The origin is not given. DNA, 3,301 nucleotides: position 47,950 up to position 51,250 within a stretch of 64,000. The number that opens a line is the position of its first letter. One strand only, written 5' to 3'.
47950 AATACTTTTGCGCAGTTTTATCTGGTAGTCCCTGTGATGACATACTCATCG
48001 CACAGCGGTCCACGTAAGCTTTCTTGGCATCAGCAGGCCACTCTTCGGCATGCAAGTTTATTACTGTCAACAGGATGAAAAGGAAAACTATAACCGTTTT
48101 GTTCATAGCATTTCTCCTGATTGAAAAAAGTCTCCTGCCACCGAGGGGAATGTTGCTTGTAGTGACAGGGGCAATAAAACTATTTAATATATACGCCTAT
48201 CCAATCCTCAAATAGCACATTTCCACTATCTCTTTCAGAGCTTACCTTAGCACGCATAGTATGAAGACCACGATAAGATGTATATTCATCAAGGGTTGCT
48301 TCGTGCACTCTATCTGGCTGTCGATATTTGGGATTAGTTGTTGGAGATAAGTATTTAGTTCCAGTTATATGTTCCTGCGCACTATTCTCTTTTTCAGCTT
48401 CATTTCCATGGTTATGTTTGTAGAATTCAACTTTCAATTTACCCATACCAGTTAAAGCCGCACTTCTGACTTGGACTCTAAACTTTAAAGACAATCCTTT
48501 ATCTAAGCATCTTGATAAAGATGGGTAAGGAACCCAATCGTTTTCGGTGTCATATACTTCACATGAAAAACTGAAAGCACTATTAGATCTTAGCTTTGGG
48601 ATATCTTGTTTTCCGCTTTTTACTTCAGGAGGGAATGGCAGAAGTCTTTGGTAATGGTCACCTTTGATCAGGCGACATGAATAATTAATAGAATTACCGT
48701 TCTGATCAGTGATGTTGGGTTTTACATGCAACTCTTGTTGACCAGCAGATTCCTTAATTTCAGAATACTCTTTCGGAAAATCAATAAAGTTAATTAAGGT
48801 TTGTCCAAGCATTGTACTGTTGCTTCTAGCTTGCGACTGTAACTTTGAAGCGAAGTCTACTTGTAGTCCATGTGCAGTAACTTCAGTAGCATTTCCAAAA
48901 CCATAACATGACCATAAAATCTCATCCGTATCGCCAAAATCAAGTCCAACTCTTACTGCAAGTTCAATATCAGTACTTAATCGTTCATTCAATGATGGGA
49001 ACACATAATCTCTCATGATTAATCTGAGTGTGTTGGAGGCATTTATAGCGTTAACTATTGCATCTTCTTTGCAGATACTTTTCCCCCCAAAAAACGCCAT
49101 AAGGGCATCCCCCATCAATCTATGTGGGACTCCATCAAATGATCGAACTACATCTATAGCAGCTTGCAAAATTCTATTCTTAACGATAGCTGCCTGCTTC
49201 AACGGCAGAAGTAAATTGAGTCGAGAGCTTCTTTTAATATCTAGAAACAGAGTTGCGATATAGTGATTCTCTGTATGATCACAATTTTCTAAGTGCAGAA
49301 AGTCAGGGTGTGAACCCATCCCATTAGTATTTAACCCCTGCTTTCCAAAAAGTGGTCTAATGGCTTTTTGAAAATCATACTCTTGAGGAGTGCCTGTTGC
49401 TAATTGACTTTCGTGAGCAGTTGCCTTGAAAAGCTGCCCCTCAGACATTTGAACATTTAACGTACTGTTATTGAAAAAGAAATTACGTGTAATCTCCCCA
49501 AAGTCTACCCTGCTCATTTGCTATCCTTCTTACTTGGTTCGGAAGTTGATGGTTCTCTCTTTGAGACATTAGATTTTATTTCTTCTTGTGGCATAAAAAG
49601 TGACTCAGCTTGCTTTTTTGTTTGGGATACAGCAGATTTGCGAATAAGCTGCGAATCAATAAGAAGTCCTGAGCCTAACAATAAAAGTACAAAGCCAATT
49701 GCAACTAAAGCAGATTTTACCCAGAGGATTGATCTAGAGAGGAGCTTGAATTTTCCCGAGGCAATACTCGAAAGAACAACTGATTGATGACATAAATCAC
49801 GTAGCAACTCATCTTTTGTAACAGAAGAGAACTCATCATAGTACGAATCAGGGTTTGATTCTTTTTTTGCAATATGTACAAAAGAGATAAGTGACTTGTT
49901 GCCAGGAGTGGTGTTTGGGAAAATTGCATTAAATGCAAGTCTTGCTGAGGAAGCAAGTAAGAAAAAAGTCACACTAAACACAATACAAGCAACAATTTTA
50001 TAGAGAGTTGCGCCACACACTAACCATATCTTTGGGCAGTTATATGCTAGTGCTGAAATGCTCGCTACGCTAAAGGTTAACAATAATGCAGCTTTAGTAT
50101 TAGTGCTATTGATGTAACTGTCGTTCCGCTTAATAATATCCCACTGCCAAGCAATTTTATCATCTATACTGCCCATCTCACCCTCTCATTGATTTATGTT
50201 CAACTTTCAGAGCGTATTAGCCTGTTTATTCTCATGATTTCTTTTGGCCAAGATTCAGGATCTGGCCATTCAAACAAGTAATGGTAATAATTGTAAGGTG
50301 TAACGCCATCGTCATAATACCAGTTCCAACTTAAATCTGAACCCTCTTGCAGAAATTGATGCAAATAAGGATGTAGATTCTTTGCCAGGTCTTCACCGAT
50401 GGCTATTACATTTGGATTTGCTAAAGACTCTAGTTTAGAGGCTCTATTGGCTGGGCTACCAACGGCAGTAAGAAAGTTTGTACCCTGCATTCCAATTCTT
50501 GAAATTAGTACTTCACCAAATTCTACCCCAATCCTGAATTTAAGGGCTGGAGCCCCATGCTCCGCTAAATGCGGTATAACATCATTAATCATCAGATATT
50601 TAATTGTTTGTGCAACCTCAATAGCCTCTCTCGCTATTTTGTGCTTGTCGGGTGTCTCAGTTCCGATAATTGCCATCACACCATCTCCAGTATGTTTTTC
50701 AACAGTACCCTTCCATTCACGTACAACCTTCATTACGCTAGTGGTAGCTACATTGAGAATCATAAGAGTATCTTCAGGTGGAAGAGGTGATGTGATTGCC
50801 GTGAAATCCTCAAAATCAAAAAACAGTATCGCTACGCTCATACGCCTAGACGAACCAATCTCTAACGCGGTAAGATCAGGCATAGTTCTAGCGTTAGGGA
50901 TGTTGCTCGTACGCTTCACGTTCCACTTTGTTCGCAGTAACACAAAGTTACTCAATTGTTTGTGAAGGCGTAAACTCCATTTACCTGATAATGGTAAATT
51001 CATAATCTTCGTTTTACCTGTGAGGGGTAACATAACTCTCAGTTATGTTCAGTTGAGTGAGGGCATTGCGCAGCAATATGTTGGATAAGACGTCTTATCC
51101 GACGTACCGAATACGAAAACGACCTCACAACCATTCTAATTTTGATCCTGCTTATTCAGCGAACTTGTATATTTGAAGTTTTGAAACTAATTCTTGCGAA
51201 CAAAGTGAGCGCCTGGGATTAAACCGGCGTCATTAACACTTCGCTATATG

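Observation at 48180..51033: Pycsar-like operon with two different cyclases flanking one TM effector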

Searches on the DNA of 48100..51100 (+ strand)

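Call 8: search_dna_similar(query=window:48100-51100:+, collection=ecoli_genomes, mode=near)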
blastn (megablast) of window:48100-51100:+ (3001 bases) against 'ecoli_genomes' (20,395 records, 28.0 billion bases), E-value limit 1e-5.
No match.

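Call 9: search_dna_similar(query=window:48100-51100:+, collection=plasmids, mode=near)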
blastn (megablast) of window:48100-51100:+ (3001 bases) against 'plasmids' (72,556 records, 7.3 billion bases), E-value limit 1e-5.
No match.
